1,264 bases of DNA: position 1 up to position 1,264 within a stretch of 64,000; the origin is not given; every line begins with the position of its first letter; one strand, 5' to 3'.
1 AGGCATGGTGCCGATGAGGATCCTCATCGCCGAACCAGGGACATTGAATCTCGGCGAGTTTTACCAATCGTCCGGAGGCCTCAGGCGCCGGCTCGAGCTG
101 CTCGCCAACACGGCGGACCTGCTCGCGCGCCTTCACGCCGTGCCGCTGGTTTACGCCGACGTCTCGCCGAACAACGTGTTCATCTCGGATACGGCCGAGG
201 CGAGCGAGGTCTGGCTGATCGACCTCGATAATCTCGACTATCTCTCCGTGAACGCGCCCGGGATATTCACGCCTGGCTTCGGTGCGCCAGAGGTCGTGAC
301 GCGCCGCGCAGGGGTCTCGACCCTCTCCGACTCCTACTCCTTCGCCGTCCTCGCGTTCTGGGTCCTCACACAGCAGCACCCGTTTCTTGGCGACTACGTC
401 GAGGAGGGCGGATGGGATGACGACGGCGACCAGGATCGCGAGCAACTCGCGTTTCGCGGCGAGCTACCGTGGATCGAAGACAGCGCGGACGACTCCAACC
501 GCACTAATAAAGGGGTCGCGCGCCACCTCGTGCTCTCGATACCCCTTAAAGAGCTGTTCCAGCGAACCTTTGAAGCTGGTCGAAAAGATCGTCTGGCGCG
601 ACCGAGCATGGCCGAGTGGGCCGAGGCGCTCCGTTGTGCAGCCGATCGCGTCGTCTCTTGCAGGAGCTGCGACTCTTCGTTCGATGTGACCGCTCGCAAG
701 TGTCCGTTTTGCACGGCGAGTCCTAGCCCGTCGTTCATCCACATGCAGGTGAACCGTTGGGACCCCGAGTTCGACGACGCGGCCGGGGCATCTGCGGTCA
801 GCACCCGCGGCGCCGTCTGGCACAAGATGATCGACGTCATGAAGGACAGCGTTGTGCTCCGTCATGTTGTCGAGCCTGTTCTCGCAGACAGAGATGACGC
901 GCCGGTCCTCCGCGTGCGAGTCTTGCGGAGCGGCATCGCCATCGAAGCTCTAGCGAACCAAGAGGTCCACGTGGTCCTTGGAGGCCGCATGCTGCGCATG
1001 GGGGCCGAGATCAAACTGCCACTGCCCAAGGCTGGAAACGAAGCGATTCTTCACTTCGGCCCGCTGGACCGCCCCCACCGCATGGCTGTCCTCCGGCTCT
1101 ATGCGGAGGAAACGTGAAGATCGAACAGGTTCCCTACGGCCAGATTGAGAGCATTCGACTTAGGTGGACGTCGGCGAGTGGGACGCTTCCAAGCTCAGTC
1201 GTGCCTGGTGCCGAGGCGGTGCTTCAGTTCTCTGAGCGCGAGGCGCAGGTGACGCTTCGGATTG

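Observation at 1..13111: Five-gene coupled operon: kinase / Upf1-like helicase / tandem-HEPN-like protein / coiled-coil-McrB GTPase / giant McrC-N-Hsp70-CSD fusion, a candidate McrBC-derived RNA-targeting immunity system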

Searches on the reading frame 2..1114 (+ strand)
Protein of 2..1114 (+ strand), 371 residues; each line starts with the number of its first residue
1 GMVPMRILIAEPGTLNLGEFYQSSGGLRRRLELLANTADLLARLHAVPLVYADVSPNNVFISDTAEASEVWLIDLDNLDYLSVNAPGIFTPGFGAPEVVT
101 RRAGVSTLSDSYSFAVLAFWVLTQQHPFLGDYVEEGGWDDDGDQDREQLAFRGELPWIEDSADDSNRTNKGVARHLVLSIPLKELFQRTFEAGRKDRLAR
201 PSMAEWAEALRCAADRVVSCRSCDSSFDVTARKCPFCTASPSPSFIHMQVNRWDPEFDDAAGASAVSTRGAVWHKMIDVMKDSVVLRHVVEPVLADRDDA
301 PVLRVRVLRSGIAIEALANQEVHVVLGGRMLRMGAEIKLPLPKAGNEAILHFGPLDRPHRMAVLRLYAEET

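Call 9: search_protein_families(library=pfam, proteins=[window:2-1114:+], max_evalue=0.1)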
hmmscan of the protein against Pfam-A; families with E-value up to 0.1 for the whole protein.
window:2-1114:+ (371 aa): 3 families
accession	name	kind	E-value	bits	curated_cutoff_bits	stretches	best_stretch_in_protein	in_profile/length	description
PF00069.31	Pkinase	-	3.9e-08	33.4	31.7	1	35-140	105-209/263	Protein kinase domain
PF06293.20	Kdo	-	5.4e-05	23.2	21.3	1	17-76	105-167/207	Lipopolysaccharide kinase (Kdo/WaaP) family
PF07714.23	PK_Tyr_Ser-Thr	-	0.0084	15.9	23.1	1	28-124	102-200/258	Protein tyrosine and serine/threonine kinase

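Call 10: search_protein_families(library=padloc, proteins=[window:2-1114:+], max_evalue=0.1)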
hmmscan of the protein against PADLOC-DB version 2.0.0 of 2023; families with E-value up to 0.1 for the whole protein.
window:2-1114:+ (371 aa): 17 families
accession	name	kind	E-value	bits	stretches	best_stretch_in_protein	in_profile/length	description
PDLC04053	PD-T4-6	-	2e-08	32.1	1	28-135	110-218/311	-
PDLC04042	PD-T4-6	-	2.4e-07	28.7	1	29-132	110-216/292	-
PDLC04054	PD-T4-6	-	3.2e-06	24.8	1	29-128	112-213/347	-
PDLC04043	PD-T4-6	-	3.8e-06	24.2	1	28-133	115-222/452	-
PDLC01088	C3a189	-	5.1e-06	23.3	1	29-128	97-208/840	kinase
PDLC04138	mad6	-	6.3e-06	23.3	1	29-131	154-259/659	mads_6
PDLC04044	PD-T4-6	-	2.2e-05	21.7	1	31-130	141-241/372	-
PDLC04064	PD-T4-6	-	4.1e-05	20.7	1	35-131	126-223/369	-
PDLC04047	PD-T4-6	-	5e-05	20.5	1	31-132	114-216/327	-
PDLC04039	PD-T4-6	-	7.6e-05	19.9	1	28-133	114-220/458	-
PDLC04041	PD-T4-6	-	8.6e-05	19.9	1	30-129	131-235/443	-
PDLC03920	MkoA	-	0.00032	17.1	1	36-142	130-222/1112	-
PDLC04050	PD-T4-6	-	0.00072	16.6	1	31-134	166-272/480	-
PDLC04059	PD-T4-6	-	0.0061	13.7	1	26-75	108-155/433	-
PDLC04063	PD-T4-6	-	0.0067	13.2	1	29-74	120-164/564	-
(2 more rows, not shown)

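Call 11: search_protein_families(library=ncbifam, proteins=[window:2-1114:+], max_evalue=0.1)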
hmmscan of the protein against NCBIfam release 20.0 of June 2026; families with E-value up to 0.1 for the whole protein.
window:2-1114:+ (371 aa): 6 families
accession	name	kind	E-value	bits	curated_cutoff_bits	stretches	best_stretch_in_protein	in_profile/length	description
NF038150.1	lanthi_synth_IV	equivalog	1.9e-12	46.3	650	1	28-132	298-400/851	class IV lanthionine synthetase LanL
NF038151.1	lanthi_synth_III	equivalog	8.7e-08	31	575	1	29-123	337-424/833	class III lanthionine synthetase LanKC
NF047741.1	antiphage_MADS6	equivalog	4.7e-06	25.4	460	1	27-128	298-403/612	methylation-associated defense system protein kinase MAD6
NF002475.0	PRK01723.1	equivalog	0.01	14.9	142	1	35-77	150-189/241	3-deoxy-D-manno-octulosonic acid kinase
TIGR03724.2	arch_bud32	equivalog_domain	0.031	13.8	125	1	32-75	89-128/193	KEOPS complex kinase/ATPase Bud32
NF033483.0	PknB_PASTA_kin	equivalog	0.08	11.9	450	0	95-131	176-211/563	Stk1 family PASTA domain-containing Ser/Thr kinase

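Call 23: find_related_loci(query=window:2-1114:+, collection=genome_contigs, flank=10000)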
Query window:2-1114:+ (371 aa) in genome_contigs; peptide patterns used: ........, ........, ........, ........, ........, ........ (x = any residue, [..] = any of these).
174 stretches matched a pattern; 15 encode a relative of the query (tblastn E <= 1e-3); 15 distinct loci.
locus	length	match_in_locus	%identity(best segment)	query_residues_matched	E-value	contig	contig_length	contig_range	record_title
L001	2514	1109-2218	89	1-371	0e+0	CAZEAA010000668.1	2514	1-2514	MAG TPA_asm: uncultured Sandaracinaceae bacterium isolate SRP296810_co1_247 genome assembly, contig: NODE_65906_length_2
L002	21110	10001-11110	87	1-371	0e+0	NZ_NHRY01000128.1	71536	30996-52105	Rhodopila globiformis strain DSM 161 scaffold0128, whole genome shotgun sequence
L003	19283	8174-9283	87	1-371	0e+0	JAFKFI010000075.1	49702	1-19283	MAG: Alphaproteobacteria bacterium isolate SCN18_30_10_14_R2_B_67_12_A SCN18_30_10_14_R2_B_scaffold_744, whole genome sh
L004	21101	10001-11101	83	1-369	0e+0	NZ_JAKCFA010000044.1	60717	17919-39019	Myxococcus qinghaiensis strain QH3KD-4-1 gnl_ICJDIIDJ_44, whole genome shotgun sequence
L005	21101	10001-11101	88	1-369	0e+0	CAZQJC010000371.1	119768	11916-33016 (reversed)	MAG TPA_asm: uncultured Myxococcales bacterium isolate binchicken_co200_39 genome assembly, contig: k141_1197228, whole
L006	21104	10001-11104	85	1-369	0e+0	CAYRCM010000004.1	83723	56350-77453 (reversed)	MAG TPA_asm: uncultured Myxococcales bacterium isolate binchicken_co66_105 genome assembly, contig: NODE_545_length_8372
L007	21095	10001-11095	82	1-367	0e+0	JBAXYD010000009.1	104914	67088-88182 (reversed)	MAG: Betaproteobacteria bacterium isolate ELA756 MAG756_9, whole genome shotgun sequence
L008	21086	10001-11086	74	2-366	0e+0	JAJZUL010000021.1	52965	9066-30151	MAG: Proteobacteria bacterium isolate SKS4.bin33 NODE_959_length_52965_cov_2.872781, whole genome shotgun sequence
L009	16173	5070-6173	85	1-370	0e+0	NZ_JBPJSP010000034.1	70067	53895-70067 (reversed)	Azospirillum sp. ST 5-10 ST5-10_scaffold34, whole genome shotgun sequence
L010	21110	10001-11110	70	2-366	3e-164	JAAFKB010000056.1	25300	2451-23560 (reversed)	MAG: Sphaerotilus sp. isolate bin1.concoct.b11b12b14.030 WN_Sphaerotilus_1_scaffold_56, whole genome shotgun sequence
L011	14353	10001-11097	88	1-367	2e-170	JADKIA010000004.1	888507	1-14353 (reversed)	MAG: Ideonella sp. isolate Skiv_18-Q3-R9-52_BATAC.318 tig00001718-10-8870840, whole genome shotgun sequence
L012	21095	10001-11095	61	2-369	3e-121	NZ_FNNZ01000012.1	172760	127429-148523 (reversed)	Thiocapsa roseopersicina strain DSM 217, whole genome shotgun sequence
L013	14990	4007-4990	38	1-324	2e-56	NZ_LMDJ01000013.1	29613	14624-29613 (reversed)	Massilia sp. Root351 contig_20, whole genome shotgun sequence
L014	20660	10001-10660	37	24-237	8e-39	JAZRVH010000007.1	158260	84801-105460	MAG: Acutalibacteraceae bacterium isolate T1900044954_TA20190008.MAGScoT_cleanbin_000007 SGB_3784_k141_11977, whole geno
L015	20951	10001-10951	31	25-326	2e-38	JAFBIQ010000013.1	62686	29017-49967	Oscillibacter valericigenes strain An907 An907_NODE_13_length_62686_cov_27.893073_pilon, whole genome shotgun sequence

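Call 26: search_protein_families(library=pfam, proteins=[L007:7-2616:+, L007:2629-5784:+, L007:6033-7679:+, L007:7652-8194:+, L007:8239-8907:+, L007:8922-9641:+, L007:9560-11104:+, L002:6282-7781:+, L002:8251-8907:+, L002:8907-9641:+], max_evalue=0.001)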
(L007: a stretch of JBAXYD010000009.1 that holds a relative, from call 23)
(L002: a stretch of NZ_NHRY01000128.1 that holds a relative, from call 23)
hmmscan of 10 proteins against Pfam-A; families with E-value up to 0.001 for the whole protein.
L007:7-2616:+ (870 aa): 3 families
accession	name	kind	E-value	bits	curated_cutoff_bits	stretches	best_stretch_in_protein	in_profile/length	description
PF00271.37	Helicase_C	-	1.7e-19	70.5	23.5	1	366-479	5-110/110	Helicase conserved C-terminal domain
PF00176.29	SNF2-rel_dom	-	5e-12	46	24.9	1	2-270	55-250/290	SNF2-related domain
PF04851.21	ResIII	-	0.00071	20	22.5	0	85-128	123-163/164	Type III restriction enzyme, res subunit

L007:2629-5784:+ (1052 aa): 1 family
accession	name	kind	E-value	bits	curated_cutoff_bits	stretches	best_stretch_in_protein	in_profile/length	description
PF25794.1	SACS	-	4.6e-14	53.3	32.8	2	66-121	72-128/247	Sacsin domain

L007:6033-7679:+ (549 aa): 9 families
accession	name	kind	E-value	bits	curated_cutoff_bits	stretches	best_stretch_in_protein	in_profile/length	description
PF00158.32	Sigma54_activat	-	1.3e-39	136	20.2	1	209-374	4-167/168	Sigma-54 interaction domain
PF14532.12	Sigma54_activ_2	-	2.1e-10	41.4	25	1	210-379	4-138/138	Sigma-54 interaction domain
PF07728.20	AAA_5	-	3.2e-08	34.1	22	1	229-368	1-138/139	AAA domain (dynein-related subfamily)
PF01078.27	Mg_chelatase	-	5.1e-05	23.2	20.3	0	230-353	25-159/207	Magnesium chelatase, subunit ChlI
PF13245.12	AAA_19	-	0.00032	21.3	25.1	0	229-344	13-133/134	AAA domain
PF22208.1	Cas_Csm6_CARF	-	0.00037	20.6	27.5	1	101-146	12-57/106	Cas_Csm6 CARF domain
PF13191.12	AAA_16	-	0.00038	21.4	32.6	0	210-295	9-86/167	AAA ATPase domain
PF06956.16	RtcR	-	0.00064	19.7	23.1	0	69-166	49-146/183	Regulator of RNA terminal phosphate cyclase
PF00004.35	AAA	-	0.00068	20.5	21.2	0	230-359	1-121/131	ATPase family associated with various cellular activities (AAA)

L007:7652-8194:+ (181 aa): 0 families

L007:8239-8907:+ (223 aa): 4 families
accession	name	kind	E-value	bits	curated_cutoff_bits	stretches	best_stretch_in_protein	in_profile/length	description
PF13519.12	VWA_2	-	1.7e-11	45.1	27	1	22-131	1-107/107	von Willebrand factor type A domain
PF00092.34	VWA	-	4.3e-11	43.8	23.8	1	22-193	2-173/174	von Willebrand factor type A domain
PF05762.20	VWA_CoxE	-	0.00015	21.7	26.4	0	17-145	54-174/222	VWA domain containing CoxE-like protein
PF13768.12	VWA_3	-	0.00087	19.8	27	0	22-170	3-144/155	von Willebrand factor type A domain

L007:8922-9641:+ (240 aa): 2 families
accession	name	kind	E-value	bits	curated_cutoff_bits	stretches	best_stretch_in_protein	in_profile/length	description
PF13672.11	PP2C_2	-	6.8e-33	114.4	24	1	10-193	1-191/209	Protein phosphatase 2C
PF07228.17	SpoIIE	-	3.5e-10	40.6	25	1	34-229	5-188/192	Stage II sporulation protein E (SpoIIE)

L007:9560-11104:+ (515 aa): 2 families
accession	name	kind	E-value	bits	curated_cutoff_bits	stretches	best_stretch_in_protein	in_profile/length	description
PF00069.31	Pkinase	-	1.2e-08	35.1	31.7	1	186-345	109-252/263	Protein kinase domain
PF06293.20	Kdo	-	2.6e-05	24.2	21.3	1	162-223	103-167/207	Lipopolysaccharide kinase (Kdo/WaaP) family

L002:6282-7781:+ (500 aa): 7 families
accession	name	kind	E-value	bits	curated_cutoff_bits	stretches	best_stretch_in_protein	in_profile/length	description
PF00158.32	Sigma54_activat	-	1.2e-63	214.2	20.2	1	181-346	1-167/168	Sigma-54 interaction domain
PF14532.12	Sigma54_activ_2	-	8.7e-23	81.5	25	1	184-351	3-138/138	Sigma-54 interaction domain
PF25601.1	AAA_lid_14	-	6.5e-14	52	27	1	352-436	1-81/87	AAA+ ATPase lid domain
PF07728.20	AAA_5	-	1.2e-06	29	22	1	204-323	1-124/139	AAA domain (dynein-related subfamily)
PF00004.35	AAA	-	9.9e-06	26.5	21.2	1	205-326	1-112/131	ATPase family associated with various cellular activities (AAA)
PF01078.27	Mg_chelatase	-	0.00031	20.6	20.3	0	257-308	91-142/207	Magnesium chelatase, subunit ChlI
PF07724.20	AAA_2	-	0.00034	21.1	27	1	205-329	6-132/166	AAA domain (Cdc48 subfamily)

L002:8251-8907:+ (219 aa): 4 families
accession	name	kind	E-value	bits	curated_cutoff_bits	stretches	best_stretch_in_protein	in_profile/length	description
PF13519.12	VWA_2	-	6.1e-12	46.6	27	1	18-126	1-106/107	von Willebrand factor type A domain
PF00092.34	VWA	-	2.2e-11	44.7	23.8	1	18-189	2-173/174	von Willebrand factor type A domain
PF05762.20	VWA_CoxE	-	9.5e-06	25.6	26.4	1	12-141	53-174/222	VWA domain containing CoxE-like protein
PF13768.12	VWA_3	-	0.00054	20.5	27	0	18-167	3-145/155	von Willebrand factor type A domain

L002:8907-9641:+ (245 aa): 2 families
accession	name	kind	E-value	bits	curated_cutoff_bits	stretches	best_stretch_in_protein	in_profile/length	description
PF13672.11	PP2C_2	-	4.2e-30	105.3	24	1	15-198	1-191/209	Protein phosphatase 2C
PF07228.17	SpoIIE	-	5.3e-09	36.7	25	1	37-235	3-189/192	Stage II sporulation protein E (SpoIIE)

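Call 86: find_related_loci(query=window:2-1114:+, collection=metagenome_contigs, flank=10000)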
Query window:2-1114:+ (371 aa) in metagenome_contigs; peptide patterns used: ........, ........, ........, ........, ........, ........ (x = any residue, [..] = any of these).
195 stretches matched a pattern; 33 encode a relative of the query (tblastn E <= 1e-3); 33 distinct loci.
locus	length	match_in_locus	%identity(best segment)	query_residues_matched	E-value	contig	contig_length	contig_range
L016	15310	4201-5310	89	1-371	0e+0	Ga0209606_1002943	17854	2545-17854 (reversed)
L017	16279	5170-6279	88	1-371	0e+0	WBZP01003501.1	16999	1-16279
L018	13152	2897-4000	88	1-369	0e+0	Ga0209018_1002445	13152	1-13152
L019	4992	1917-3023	84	1-370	0e+0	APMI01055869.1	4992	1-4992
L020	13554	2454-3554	79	1-369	0e+0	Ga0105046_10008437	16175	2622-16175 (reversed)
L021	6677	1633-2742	76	1-371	0e+0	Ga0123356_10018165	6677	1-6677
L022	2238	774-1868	82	1-367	0e+0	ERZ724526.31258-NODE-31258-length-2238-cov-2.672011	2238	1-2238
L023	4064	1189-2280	72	1-366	0e+0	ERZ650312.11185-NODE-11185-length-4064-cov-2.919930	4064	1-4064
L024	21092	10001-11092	73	1-366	9e-173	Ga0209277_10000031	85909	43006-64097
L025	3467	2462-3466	81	1-337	0e+0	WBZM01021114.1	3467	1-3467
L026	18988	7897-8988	71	1-366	1e-167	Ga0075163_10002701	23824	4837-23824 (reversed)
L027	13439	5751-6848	66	1-366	3e-163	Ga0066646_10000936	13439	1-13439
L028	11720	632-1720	60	1-368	2e-123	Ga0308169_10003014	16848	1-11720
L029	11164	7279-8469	37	1-367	2e-57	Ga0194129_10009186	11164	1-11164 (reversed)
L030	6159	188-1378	37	1-367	3e-57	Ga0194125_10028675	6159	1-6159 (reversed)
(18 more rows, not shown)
